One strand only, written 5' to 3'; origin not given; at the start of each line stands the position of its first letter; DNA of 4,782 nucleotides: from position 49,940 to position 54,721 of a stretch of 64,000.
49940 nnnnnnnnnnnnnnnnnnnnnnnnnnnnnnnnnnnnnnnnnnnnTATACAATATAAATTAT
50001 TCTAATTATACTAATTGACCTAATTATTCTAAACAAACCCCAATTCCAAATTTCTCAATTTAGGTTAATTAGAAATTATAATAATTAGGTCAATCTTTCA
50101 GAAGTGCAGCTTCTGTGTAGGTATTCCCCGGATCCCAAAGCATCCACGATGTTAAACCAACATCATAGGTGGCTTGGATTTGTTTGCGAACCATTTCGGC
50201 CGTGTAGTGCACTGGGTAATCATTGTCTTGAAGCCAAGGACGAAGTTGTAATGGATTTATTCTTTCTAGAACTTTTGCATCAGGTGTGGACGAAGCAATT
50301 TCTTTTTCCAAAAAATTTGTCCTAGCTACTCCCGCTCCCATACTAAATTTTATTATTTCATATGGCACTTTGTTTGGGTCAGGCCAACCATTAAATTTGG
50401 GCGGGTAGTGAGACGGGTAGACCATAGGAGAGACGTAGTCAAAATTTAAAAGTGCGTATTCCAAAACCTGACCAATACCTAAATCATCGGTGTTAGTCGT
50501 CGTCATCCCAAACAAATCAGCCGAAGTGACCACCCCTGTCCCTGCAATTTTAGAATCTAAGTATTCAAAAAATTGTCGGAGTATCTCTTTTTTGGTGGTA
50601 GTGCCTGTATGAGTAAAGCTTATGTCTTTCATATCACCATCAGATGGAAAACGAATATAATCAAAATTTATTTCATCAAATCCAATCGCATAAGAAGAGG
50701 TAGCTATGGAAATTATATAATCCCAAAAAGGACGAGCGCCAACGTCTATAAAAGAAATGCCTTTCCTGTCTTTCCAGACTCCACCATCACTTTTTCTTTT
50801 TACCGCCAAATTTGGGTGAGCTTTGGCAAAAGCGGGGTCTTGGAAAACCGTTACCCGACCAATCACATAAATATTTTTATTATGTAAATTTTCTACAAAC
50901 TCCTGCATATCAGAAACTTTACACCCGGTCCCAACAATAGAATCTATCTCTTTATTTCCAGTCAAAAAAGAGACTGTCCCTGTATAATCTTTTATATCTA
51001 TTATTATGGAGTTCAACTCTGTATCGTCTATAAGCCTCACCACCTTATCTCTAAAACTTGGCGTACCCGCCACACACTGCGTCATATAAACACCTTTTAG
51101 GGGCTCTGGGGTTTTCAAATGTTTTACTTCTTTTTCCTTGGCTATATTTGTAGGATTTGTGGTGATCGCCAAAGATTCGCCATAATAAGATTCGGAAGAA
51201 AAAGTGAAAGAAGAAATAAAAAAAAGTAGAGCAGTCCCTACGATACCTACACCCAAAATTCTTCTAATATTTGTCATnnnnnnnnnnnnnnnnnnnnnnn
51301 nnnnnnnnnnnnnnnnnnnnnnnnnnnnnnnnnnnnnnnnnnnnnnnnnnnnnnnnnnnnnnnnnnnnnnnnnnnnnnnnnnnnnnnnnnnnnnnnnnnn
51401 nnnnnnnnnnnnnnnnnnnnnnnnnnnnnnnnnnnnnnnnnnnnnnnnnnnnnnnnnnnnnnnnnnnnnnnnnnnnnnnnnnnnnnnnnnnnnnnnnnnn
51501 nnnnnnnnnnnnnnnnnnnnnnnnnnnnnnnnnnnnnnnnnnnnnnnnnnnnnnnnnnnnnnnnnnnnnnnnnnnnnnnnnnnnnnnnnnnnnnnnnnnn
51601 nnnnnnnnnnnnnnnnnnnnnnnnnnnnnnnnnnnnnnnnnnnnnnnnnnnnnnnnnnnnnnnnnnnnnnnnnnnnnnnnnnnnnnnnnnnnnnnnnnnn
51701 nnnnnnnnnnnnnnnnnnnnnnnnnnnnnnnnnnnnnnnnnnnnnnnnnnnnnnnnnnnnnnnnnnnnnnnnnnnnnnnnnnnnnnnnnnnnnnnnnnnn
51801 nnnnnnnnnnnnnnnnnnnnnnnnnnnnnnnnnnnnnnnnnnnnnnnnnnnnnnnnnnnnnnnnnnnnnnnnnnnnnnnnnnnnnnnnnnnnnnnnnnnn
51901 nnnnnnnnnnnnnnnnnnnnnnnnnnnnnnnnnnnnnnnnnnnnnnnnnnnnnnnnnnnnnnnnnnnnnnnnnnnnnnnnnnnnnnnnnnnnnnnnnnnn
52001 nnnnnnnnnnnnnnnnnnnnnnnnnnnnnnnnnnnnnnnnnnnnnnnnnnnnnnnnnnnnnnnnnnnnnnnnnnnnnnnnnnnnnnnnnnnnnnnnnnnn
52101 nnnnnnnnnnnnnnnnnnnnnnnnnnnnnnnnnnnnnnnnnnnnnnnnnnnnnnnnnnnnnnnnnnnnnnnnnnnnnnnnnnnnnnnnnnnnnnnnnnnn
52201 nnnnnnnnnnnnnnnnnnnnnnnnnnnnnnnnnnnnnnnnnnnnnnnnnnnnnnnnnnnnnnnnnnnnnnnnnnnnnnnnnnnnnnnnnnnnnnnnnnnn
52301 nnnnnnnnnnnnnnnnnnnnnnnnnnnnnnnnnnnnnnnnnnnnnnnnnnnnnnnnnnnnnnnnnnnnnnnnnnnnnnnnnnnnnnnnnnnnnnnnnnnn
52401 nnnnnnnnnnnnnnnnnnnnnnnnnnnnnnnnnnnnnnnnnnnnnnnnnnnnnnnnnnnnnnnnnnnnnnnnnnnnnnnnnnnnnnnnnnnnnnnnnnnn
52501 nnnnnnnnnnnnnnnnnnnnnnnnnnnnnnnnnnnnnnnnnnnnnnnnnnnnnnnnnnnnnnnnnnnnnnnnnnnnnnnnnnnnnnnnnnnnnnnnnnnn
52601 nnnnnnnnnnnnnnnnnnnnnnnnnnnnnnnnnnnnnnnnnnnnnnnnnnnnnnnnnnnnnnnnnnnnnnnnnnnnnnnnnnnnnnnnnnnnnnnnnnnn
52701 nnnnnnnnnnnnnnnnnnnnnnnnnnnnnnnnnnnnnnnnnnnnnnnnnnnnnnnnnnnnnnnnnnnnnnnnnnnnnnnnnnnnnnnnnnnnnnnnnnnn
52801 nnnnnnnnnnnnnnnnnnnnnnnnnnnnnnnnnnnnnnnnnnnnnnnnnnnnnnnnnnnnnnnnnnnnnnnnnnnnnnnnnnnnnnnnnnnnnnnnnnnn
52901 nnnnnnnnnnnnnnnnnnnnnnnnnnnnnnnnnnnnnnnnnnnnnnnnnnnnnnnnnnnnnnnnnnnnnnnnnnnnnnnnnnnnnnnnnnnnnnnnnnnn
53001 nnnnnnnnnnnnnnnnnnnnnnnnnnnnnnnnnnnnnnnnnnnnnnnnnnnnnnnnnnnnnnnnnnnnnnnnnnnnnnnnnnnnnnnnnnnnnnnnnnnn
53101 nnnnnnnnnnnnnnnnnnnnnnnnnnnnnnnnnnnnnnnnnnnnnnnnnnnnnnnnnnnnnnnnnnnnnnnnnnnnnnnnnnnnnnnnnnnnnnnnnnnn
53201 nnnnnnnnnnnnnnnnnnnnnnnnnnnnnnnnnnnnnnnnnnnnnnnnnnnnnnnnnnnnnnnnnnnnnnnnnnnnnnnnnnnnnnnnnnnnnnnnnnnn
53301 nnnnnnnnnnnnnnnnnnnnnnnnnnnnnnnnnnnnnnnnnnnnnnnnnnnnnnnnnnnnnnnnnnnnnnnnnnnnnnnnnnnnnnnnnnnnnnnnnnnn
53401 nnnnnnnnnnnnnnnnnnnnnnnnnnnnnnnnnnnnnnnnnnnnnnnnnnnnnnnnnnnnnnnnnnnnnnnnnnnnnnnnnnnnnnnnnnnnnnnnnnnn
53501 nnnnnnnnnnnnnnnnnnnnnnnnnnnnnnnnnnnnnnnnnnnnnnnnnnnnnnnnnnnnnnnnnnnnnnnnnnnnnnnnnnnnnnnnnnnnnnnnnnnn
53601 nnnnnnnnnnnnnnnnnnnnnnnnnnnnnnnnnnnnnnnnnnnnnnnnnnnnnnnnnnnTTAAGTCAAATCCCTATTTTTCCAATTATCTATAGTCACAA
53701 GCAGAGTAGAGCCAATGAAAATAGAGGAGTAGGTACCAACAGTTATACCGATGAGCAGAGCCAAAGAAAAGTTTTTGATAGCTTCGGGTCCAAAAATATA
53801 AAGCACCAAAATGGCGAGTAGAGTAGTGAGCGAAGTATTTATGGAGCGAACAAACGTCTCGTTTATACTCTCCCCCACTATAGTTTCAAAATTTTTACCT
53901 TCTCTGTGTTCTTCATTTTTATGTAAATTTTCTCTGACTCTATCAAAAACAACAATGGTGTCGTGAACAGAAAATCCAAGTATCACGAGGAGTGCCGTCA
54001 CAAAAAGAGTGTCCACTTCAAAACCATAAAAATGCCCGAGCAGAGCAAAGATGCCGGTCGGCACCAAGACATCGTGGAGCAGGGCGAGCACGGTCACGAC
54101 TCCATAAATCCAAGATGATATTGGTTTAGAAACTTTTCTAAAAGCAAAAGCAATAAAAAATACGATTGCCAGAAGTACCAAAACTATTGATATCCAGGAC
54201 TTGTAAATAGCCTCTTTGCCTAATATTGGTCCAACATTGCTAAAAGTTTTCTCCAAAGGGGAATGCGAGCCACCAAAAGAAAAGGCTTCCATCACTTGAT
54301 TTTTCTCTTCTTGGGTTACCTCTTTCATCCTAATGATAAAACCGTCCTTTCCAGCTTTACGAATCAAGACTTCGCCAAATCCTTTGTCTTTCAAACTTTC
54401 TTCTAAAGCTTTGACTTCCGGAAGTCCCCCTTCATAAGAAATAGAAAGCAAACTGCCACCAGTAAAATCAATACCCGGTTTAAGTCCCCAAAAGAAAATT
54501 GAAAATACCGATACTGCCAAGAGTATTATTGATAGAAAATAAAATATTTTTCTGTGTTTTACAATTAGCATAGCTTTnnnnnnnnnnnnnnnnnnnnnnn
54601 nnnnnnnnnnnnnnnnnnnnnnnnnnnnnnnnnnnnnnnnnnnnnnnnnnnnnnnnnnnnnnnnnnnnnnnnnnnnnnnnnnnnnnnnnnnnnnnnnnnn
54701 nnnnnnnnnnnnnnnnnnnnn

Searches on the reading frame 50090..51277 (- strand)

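Call 11: search_protein_families(library=pfam, proteins=[window:50090-51277:-], max_evalue=0.001)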
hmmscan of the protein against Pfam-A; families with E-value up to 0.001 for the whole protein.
window:50090-51277:- (395 aa): 1 family
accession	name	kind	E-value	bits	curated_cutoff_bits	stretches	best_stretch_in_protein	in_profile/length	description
PF13200.12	DUF4015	-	8.9e-89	298.1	27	1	62-387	1-313/313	Putative glycosyl hydrolase domain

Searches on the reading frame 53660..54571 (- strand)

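Call 11: search_protein_families(library=pfam, proteins=[window:53660-54571:-], max_evalue=0.001)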
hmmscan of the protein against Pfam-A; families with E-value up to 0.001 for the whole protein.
window:53660-54571:- (303 aa): 2 families
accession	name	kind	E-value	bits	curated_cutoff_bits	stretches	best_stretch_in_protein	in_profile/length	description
PF02355.23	SecD_SecF_C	-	1.5e-50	171.7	20.5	1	107-295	15-187/189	Protein export membrane protein SecD/SecF, C-terminal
PF07549.19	Sec_GG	-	5.7e-05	23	20.3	1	23-47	1-25/28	SecD/SecF GG Motif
